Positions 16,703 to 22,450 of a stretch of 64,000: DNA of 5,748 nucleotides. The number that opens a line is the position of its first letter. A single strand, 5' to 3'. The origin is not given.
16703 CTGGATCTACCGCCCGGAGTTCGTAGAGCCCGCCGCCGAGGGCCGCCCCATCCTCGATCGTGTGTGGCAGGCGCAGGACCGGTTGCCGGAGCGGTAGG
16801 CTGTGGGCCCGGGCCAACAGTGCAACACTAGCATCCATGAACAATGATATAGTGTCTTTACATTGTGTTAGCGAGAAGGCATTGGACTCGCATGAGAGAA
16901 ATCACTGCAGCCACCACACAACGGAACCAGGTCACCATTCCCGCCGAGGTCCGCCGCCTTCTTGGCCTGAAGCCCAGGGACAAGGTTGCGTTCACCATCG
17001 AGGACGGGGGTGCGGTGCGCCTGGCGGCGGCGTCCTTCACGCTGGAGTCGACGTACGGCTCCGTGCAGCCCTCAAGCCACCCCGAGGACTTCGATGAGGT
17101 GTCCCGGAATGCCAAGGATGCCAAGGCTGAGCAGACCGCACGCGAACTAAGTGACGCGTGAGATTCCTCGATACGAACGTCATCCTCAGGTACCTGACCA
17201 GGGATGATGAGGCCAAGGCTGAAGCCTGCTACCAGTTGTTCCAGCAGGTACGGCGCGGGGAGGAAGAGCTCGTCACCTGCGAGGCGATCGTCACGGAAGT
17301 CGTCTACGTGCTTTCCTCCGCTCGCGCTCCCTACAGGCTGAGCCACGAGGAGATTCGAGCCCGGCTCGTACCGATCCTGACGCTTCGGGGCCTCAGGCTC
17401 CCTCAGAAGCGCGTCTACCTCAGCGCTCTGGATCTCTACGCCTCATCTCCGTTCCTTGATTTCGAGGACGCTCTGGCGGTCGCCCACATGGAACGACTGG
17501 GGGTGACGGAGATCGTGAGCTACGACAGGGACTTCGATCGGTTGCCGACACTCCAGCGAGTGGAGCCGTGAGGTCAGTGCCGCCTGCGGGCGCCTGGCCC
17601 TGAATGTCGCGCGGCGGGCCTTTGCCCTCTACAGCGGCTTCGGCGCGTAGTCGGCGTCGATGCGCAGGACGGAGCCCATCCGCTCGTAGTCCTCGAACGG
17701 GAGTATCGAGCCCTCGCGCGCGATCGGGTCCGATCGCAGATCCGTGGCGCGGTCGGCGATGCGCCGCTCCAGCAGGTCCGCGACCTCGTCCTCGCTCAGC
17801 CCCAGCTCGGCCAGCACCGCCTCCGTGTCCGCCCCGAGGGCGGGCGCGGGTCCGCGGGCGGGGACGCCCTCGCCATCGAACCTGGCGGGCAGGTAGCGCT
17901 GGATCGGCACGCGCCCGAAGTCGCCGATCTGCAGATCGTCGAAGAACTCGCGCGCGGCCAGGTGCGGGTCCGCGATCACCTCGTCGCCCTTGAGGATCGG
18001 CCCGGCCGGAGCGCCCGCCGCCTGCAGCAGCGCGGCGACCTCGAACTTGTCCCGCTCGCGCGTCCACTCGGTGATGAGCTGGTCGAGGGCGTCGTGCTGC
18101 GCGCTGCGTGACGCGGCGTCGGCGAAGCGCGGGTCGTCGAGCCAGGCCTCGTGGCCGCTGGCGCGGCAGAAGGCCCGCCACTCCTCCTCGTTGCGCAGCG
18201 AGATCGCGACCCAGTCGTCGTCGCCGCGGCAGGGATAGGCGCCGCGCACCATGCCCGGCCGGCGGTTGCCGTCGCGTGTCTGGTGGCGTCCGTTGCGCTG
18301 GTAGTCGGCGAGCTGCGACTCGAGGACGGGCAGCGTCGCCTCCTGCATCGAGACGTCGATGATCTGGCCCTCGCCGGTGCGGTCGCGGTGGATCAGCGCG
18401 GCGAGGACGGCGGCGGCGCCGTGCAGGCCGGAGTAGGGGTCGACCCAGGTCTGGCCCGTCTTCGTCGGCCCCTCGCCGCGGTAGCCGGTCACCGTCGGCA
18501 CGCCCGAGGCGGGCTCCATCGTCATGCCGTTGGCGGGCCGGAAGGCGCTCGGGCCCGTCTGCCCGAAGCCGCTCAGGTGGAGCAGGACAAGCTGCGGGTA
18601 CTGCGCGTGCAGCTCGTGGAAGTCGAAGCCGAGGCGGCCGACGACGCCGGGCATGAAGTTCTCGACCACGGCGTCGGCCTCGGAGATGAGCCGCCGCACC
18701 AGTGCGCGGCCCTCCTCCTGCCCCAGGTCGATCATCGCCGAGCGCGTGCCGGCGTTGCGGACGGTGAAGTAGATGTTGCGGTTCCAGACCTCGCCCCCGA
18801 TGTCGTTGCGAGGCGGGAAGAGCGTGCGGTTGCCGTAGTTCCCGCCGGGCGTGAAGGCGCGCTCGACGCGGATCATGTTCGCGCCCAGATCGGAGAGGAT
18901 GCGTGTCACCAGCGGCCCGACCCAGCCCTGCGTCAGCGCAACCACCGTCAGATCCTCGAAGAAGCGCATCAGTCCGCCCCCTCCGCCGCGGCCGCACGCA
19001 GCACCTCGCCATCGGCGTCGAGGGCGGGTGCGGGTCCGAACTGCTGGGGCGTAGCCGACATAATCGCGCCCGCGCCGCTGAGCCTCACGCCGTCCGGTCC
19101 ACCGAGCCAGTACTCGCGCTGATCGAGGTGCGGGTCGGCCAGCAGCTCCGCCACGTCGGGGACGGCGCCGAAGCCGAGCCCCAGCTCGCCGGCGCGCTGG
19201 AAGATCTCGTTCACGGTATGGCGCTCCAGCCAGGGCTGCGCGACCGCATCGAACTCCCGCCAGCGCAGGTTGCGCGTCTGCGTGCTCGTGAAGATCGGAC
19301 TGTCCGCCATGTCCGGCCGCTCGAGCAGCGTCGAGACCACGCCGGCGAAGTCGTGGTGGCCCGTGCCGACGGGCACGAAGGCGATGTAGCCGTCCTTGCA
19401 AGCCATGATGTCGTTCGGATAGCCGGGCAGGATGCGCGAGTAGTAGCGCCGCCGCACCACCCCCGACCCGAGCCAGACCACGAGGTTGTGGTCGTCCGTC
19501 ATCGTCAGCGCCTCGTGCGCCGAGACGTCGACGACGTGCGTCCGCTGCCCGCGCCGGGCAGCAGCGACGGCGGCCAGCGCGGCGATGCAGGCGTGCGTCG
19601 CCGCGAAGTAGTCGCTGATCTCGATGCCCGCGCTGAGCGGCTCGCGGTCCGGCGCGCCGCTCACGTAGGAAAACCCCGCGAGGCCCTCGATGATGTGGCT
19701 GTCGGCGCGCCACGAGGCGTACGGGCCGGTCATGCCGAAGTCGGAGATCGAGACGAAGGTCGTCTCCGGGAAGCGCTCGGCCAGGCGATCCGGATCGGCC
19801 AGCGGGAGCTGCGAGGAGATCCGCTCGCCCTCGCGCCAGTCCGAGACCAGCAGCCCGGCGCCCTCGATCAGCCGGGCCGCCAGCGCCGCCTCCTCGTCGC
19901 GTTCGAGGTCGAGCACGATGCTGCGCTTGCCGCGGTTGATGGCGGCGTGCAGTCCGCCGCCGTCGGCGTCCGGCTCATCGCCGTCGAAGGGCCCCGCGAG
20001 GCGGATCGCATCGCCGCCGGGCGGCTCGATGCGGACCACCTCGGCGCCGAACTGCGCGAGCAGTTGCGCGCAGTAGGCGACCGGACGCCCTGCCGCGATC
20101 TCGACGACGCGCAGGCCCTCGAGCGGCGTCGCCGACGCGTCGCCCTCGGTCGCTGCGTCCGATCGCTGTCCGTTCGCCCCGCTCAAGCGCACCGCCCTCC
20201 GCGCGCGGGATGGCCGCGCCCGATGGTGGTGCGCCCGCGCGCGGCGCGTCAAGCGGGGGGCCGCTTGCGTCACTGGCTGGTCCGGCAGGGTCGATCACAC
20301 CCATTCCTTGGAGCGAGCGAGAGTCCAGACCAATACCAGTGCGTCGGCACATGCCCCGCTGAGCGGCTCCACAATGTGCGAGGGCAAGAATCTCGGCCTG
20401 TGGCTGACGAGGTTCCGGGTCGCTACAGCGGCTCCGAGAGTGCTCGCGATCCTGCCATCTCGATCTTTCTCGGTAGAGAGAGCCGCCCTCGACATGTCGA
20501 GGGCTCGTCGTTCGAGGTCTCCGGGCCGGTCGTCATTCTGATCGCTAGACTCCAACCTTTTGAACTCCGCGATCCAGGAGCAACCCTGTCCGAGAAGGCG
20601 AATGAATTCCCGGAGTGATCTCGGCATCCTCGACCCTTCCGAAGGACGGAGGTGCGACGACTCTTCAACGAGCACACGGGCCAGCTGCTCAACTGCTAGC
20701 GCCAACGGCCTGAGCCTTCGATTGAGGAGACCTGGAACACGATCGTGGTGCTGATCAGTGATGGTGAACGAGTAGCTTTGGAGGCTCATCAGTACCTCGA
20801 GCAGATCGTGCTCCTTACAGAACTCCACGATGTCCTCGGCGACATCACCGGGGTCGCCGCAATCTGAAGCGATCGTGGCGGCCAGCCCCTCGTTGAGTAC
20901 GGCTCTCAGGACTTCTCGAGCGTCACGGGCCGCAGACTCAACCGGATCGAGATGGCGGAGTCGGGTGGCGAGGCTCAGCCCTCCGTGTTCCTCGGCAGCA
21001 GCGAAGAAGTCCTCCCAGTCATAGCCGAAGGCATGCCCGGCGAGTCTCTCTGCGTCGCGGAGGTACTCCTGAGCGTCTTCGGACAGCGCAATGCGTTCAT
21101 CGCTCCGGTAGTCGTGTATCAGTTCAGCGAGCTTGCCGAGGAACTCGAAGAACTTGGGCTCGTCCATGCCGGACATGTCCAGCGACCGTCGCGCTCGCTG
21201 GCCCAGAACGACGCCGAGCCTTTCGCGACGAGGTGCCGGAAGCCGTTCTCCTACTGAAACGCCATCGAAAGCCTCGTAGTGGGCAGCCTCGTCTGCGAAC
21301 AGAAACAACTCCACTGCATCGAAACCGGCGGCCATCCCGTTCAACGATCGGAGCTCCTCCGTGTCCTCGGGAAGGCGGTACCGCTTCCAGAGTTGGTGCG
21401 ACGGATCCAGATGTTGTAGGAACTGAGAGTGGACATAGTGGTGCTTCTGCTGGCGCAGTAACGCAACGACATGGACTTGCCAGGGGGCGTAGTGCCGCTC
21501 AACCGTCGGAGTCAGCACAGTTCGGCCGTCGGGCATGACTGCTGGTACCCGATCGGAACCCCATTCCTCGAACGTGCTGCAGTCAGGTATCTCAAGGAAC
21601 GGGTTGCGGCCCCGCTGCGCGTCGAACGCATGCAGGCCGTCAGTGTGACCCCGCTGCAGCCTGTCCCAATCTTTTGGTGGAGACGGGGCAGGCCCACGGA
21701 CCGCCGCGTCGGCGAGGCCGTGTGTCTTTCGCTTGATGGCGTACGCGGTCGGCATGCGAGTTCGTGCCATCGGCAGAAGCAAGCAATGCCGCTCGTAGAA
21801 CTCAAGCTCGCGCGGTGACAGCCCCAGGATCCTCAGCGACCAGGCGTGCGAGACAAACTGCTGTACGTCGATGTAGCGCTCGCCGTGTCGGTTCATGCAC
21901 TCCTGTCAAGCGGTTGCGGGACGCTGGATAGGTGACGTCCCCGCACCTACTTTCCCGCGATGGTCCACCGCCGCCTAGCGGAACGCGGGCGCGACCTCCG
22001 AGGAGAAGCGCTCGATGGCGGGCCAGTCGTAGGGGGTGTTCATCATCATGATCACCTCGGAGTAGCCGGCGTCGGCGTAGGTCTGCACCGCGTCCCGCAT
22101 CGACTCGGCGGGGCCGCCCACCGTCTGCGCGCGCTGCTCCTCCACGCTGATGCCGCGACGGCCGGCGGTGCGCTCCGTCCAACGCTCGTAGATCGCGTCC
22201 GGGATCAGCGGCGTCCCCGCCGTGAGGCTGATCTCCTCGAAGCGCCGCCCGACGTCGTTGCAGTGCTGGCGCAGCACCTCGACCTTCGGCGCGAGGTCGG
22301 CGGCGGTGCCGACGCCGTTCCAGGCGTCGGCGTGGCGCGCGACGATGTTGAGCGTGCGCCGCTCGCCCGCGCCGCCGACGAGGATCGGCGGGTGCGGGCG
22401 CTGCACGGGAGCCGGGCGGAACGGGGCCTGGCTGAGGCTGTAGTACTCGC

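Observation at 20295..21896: Compositionally atypical 533-aa orphan gene inserted between metabolic genes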

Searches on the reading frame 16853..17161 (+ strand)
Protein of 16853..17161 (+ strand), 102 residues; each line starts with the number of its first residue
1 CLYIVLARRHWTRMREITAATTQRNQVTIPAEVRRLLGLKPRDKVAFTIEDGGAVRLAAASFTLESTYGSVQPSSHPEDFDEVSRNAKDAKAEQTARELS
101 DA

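Call 82: search_protein_families(library=pfam, proteins=[window:16853-17161:+], max_evalue=0.001)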
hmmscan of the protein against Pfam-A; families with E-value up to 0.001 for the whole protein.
window:16853-17161:+ (102 aa): 2 families
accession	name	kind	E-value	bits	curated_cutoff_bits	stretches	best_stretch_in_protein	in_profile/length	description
PF15937.10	PrlF_antitoxin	-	4e-10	40.2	32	1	20-60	3-43/99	prlF antitoxin for toxin YhaV_toxin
PF04014.23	MazE_antitoxin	-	3.5e-07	30.5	24.7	1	24-56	7-39/48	Antidote-toxin recognition MazE, bacterial antitoxin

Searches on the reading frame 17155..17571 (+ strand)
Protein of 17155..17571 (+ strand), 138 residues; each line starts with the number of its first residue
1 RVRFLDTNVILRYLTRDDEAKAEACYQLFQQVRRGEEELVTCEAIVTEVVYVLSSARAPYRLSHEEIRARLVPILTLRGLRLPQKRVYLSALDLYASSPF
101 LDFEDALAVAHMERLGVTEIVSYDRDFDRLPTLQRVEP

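Call 82: search_protein_families(library=pfam, proteins=[window:17155-17571:+], max_evalue=0.001)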
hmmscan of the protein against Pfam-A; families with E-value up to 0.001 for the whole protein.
window:17155-17571:+ (138 aa): 2 families
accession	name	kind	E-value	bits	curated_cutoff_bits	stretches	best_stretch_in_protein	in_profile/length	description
PF01850.27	PIN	-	5.2e-16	59.8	23.6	1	4-131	2-118/120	PIN domain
PF13470.12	PIN_3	-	4.5e-09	37.6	27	1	5-125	4-114/115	PIN domain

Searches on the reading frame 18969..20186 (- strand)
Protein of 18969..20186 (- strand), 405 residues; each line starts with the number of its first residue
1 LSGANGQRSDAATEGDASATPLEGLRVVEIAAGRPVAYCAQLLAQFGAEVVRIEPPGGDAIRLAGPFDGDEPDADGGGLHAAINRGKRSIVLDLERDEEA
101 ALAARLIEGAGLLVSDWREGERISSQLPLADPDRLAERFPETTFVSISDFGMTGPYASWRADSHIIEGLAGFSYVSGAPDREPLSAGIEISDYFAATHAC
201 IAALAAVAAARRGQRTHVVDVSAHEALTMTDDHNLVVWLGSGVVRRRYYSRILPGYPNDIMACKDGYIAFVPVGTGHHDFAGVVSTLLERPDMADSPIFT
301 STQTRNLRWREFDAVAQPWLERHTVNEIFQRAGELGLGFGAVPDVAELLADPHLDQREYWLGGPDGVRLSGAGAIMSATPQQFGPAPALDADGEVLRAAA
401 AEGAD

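Call 85: find_related_loci(query=window:18969-20186:-, collection=metagenome_contigs, flank=6000)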
Query window:18969-20186:- (405 aa) in metagenome_contigs; peptide patterns used: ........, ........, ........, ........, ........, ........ (x = any residue, [..] = any of these).
600 stretches matched a pattern (row limit reached: there are more); 2 encode a relative of the query (tblastn E <= 1e-3); 2 distinct loci.
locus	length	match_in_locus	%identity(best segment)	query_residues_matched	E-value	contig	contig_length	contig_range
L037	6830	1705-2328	33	21-227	3e-21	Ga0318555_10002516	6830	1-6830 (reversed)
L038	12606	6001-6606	30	22-232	4e-17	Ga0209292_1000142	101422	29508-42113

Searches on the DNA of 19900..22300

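Call 101: search_rna_families(source=window, start=19900, end=22300, threshold=evalue, max_evalue=1)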
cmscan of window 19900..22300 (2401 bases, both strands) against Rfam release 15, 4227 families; matches with E-value up to 1: 2.
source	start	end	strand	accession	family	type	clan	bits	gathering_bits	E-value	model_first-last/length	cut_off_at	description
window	21634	21703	-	RF03911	mir-1910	Gene; miRNA;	-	23.1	70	0.067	1-80/80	no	mir-1910 microRNA precursor family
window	22021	22092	-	RF01127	sR42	Gene; snRNA; snoRNA; CD-box;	-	18.1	38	0.25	1-63/63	no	Small nucleolar RNA sR42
